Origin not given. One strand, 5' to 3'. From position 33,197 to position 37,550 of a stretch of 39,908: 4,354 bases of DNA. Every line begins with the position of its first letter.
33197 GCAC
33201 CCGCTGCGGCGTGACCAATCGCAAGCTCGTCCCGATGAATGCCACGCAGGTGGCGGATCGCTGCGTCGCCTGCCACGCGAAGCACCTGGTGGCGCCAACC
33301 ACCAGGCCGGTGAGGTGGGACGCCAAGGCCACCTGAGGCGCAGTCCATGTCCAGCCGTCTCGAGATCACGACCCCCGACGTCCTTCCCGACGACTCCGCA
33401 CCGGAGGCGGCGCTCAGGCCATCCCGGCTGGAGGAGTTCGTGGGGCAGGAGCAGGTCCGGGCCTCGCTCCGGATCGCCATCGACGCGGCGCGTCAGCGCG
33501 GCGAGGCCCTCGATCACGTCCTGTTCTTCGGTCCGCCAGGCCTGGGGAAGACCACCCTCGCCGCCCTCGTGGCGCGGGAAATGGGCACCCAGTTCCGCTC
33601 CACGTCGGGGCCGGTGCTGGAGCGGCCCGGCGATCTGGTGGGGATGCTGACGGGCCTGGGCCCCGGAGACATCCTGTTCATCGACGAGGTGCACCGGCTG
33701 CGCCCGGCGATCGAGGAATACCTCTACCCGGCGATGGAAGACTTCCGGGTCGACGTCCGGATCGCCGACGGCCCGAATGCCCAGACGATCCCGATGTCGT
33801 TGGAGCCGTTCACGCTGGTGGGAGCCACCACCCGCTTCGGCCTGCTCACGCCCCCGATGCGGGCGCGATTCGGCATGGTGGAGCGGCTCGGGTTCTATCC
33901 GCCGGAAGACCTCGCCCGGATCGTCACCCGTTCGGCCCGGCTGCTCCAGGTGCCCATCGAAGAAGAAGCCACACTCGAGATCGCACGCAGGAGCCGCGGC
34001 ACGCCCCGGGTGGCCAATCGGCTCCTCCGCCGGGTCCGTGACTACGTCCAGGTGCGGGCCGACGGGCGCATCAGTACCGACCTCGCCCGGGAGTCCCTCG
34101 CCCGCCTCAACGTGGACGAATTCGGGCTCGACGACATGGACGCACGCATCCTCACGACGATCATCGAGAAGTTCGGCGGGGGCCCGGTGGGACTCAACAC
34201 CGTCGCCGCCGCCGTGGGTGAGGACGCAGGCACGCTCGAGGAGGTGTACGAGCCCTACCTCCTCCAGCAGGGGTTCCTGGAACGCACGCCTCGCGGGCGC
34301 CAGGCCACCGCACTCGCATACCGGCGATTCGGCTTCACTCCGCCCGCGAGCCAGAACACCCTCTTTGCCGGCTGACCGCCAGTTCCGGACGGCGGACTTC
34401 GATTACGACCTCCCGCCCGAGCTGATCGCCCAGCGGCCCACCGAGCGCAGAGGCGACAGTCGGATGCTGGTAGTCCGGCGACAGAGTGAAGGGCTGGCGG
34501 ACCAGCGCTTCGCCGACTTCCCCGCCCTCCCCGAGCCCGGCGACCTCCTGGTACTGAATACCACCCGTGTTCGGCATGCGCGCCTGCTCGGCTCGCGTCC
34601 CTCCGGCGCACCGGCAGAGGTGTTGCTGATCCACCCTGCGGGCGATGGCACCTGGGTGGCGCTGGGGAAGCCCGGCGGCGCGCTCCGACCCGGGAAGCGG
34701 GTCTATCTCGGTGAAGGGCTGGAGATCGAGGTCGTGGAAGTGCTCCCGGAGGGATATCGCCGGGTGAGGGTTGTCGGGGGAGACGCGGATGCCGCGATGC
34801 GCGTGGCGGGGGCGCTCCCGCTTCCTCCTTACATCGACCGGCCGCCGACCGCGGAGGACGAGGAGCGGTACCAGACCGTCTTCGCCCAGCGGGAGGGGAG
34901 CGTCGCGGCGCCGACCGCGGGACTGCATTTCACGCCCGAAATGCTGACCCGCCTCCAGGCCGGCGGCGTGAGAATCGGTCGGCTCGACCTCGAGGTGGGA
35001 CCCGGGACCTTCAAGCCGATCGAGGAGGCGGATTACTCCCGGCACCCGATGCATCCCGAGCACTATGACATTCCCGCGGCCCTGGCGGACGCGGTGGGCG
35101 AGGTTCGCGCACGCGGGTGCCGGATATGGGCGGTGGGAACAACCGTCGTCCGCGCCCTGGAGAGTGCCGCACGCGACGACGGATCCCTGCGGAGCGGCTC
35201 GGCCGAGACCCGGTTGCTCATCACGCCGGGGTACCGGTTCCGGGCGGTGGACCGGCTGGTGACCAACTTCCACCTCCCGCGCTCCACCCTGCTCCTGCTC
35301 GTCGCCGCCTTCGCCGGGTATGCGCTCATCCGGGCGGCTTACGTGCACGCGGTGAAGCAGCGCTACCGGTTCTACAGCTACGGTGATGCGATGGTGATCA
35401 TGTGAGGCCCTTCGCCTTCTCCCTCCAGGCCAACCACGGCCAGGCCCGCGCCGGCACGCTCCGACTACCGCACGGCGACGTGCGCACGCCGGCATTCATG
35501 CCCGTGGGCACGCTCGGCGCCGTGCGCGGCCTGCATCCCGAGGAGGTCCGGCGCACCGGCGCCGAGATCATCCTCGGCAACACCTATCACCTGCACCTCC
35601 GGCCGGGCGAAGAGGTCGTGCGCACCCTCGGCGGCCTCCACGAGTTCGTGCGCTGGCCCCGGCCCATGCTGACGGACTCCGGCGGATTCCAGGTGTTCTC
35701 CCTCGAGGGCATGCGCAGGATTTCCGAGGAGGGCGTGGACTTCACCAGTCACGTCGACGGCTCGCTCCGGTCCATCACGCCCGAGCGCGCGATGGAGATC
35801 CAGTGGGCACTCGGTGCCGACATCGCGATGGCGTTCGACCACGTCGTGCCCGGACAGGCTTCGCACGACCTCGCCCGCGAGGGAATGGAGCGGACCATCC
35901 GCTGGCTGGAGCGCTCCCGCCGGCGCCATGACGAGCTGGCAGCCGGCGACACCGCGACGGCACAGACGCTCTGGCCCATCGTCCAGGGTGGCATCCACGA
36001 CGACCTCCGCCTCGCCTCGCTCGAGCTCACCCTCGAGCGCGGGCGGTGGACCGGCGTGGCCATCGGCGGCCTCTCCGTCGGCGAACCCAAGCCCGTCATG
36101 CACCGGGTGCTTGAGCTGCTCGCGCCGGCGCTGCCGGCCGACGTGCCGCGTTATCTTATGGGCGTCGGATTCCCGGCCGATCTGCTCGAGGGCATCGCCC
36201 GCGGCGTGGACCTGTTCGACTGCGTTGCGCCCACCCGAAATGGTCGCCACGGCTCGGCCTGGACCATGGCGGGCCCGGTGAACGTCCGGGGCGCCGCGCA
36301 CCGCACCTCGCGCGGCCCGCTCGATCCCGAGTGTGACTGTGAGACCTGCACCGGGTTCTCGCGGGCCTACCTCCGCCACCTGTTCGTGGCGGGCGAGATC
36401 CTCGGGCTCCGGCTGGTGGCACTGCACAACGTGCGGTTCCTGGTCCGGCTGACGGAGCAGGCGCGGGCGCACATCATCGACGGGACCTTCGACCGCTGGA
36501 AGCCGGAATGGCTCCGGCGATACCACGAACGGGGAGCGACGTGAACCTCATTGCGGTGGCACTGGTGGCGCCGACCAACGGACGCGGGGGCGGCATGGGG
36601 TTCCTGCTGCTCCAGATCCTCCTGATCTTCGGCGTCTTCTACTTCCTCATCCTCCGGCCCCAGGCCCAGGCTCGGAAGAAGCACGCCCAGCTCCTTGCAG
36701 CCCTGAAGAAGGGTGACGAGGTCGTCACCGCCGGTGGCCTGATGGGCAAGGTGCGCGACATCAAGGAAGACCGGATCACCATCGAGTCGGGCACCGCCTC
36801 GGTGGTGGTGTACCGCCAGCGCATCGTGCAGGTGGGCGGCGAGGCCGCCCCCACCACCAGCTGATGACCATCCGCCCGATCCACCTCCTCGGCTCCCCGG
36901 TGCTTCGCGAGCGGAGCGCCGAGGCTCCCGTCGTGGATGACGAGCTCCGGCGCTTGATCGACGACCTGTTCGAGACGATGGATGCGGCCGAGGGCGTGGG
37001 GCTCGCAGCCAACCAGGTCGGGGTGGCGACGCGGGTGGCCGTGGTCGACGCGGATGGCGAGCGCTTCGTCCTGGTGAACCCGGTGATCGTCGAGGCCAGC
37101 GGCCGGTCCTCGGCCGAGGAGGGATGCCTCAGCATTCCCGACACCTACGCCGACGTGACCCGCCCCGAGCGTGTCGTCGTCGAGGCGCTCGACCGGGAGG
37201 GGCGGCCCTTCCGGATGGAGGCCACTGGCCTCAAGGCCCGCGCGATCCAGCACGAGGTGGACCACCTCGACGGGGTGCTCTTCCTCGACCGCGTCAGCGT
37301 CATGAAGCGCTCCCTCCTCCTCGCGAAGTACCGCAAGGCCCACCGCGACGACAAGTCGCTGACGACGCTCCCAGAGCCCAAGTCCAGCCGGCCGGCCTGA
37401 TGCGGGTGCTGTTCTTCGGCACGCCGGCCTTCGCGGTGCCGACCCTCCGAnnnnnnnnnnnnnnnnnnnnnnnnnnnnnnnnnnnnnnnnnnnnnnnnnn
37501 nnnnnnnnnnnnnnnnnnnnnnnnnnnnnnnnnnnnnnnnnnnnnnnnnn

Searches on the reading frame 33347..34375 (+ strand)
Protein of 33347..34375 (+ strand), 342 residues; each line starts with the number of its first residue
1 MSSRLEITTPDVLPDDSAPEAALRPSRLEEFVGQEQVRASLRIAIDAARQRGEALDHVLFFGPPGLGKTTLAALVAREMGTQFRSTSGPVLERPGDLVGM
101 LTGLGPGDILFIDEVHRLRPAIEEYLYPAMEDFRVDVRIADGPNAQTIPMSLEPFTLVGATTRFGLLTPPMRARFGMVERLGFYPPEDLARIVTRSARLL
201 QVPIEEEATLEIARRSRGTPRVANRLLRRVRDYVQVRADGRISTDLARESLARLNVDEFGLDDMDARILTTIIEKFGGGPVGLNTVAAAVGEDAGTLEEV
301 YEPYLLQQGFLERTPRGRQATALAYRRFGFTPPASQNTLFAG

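Call 8: search_protein_families(library=pfam, proteins=[window:33347-34375:+], max_evalue=0.001)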
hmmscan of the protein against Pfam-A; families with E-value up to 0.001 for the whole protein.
window:33347-34375:+ (342 aa): 9 families
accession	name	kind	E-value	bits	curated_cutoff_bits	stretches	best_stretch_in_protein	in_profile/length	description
PF05496.18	RuvB_N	-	2.1e-72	242.5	27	1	23-181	1-159/159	Holliday junction DNA helicase RuvB P-loop domain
PF17864.7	AAA_lid_4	-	1.3e-30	105.4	27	1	184-257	1-74/74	RuvB AAA lid domain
PF05491.19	RuvB_C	-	3.5e-24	85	24.7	1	258-326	1-69/72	RuvB C-terminal winged helix domain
PF00004.35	AAA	-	1.1e-18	68.4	21.2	1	58-179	1-127/131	ATPase family associated with various cellular activities (AAA)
PF07728.20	AAA_5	-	2.5e-06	28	22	0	57-81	1-26/139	AAA domain (dynein-related subfamily)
PF06068.19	TIP49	-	5.4e-06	26.3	23.8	1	29-83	24-78/347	TIP49 P-loop domain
PF01078.27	Mg_chelatase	-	2.7e-05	24.1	20.3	0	28-75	2-42/207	Magnesium chelatase, subunit ChlI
PF13191.12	AAA_16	-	2.9e-05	25.1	32.6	1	30-82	1-51/167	AAA ATPase domain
PF07726.17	AAA_3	-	0.00022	21.6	27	0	57-100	1-44/131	ATPase family associated with various cellular activities (AAA)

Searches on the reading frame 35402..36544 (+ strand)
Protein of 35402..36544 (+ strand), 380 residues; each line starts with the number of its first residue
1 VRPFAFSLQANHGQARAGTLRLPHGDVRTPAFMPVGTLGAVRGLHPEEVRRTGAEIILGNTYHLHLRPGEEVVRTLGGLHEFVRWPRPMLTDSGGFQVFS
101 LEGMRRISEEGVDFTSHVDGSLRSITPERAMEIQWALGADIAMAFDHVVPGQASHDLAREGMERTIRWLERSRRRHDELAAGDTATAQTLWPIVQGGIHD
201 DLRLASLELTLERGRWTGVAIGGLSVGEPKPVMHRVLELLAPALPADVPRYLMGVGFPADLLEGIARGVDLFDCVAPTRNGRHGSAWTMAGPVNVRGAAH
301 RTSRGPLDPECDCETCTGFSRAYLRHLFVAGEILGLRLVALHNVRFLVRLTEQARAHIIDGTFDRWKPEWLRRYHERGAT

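Call 8: search_protein_families(library=pfam, proteins=[window:35402-36544:+], max_evalue=0.001)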
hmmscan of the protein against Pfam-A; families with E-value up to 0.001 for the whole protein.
window:35402-36544:+ (380 aa): 1 family
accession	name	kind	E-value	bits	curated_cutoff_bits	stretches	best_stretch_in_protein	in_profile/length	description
PF01702.25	TGT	-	3.8e-142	474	26.3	1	14-375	2-356/357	Queuine tRNA-ribosyltransferase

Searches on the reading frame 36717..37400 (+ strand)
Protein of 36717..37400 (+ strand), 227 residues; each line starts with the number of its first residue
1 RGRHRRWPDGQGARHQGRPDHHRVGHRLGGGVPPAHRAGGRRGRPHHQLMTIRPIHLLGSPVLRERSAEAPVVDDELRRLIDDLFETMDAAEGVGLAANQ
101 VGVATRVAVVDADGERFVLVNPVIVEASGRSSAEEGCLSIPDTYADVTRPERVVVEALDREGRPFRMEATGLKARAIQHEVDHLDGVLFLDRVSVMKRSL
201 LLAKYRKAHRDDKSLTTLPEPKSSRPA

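Call 62: search_protein_families(library=ncbifam, proteins=[window:36717-37400:+], max_evalue=0.00001)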
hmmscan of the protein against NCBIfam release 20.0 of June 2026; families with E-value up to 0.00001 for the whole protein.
window:36717-37400:+ (227 aa): 6 families
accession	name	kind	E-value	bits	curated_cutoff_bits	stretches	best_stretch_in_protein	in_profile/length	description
NF001159.1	PRK00150.1-3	subfamily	1.5e-53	180.8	125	1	52-206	2-163/167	peptide deformylase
TIGR00079.1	pept_deformyl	equivalog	6.3e-47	159.1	103.95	1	59-202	8-156/161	peptide deformylase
NF009483.0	PRK12846.1-4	equivalog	1.2e-35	122.9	267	1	50-194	1-157/193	peptide deformylase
NF009484.0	PRK12846.1-5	equivalog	4.7e-35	120.8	190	1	50-210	1-164/165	peptide deformylase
NF011189.0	PRK14595.1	equivalog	1.6e-25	89.7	232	1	50-194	1-147/162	peptide deformylase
NF006670.0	PRK09218.1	equivalog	3.9e-24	85.2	162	1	62-188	11-135/136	peptide deformylase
